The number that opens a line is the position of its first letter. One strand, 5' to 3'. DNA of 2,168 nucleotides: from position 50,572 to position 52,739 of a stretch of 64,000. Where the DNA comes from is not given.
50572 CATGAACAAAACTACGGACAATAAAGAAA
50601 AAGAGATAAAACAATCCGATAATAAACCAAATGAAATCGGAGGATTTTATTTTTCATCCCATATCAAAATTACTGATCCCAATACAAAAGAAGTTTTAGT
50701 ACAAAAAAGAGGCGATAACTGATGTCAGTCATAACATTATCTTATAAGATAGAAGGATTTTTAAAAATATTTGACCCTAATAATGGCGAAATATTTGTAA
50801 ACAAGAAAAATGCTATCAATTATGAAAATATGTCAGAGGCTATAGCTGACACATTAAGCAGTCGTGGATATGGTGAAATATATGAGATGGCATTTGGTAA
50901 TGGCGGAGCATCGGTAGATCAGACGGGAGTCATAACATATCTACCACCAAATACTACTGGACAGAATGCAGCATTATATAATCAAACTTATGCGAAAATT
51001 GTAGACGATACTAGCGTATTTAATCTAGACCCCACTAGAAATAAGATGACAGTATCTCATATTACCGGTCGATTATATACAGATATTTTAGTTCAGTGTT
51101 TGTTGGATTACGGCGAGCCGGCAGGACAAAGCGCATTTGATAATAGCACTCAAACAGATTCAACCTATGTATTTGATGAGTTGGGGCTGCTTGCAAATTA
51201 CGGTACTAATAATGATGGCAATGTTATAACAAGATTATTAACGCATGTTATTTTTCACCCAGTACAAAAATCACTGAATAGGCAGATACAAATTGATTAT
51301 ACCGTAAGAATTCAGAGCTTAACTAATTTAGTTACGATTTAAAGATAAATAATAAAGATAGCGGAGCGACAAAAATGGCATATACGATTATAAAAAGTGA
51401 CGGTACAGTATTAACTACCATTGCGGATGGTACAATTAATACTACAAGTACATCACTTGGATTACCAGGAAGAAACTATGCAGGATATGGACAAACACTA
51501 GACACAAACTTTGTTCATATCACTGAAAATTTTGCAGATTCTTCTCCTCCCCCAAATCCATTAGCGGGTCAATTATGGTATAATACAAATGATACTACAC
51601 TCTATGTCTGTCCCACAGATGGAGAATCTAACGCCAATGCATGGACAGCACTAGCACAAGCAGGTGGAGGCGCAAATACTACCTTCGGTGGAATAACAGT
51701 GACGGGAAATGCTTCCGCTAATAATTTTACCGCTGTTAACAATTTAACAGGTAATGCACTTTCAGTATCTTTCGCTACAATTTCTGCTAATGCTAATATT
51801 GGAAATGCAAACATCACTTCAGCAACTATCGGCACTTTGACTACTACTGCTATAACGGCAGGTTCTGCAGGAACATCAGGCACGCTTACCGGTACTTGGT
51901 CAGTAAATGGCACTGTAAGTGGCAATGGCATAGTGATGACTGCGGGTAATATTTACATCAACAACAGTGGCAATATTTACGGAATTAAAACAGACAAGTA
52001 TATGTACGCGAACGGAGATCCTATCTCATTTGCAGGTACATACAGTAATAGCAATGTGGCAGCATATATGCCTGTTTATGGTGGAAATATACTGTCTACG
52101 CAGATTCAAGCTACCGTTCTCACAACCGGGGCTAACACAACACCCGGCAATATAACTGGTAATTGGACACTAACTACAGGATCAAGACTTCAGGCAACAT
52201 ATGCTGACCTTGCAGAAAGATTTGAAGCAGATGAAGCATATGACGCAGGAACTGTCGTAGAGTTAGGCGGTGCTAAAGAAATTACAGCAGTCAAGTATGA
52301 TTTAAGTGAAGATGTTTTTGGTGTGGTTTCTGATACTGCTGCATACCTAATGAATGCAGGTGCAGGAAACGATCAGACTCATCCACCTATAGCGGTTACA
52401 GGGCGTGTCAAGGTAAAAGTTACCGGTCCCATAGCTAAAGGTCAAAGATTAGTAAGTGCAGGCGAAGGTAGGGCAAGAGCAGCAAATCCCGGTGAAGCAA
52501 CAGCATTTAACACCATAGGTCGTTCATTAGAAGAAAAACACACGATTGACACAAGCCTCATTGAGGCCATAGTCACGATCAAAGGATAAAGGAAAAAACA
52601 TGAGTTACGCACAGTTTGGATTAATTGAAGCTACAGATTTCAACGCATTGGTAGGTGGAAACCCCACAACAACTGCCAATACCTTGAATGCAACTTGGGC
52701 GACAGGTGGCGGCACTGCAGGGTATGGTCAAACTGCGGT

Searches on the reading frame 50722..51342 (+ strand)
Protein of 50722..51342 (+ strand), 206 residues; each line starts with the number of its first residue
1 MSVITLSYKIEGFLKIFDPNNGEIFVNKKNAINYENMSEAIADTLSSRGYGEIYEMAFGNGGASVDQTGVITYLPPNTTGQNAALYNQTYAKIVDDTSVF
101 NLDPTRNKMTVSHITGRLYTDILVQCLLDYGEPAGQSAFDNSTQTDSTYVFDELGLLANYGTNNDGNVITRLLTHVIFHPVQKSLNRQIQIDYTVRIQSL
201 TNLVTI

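Call 109: search_protein_families(library=phrogs, proteins=[window:50722-51342:+], max_evalue=0.00001)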
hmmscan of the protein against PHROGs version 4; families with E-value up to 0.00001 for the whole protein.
window:50722-51342:+ (206 aa): 1 family
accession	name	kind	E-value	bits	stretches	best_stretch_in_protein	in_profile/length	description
phrog_11259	-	unknown function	1.1e-67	229.5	1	10-198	14-207/383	-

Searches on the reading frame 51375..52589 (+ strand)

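Call 109: search_protein_families(library=phrogs, proteins=[window:51375-52589:+], max_evalue=0.00001)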
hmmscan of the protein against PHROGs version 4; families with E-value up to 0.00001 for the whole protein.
window:51375-52589:+ (404 aa): 4 families
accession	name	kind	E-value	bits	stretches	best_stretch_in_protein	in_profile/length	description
phrog_6427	-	unknown function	1.2e-13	51.4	1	261-402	533-671/675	-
phrog_14394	-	head and packaging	4.8e-11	43.3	1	2-74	4-82/366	virion structural protein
phrog_22593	-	unknown function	4.2e-08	33.7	1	268-396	273-396/400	-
phrog_673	-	head and packaging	7.8e-07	30.3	1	280-387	21-115/260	head scaffolding protein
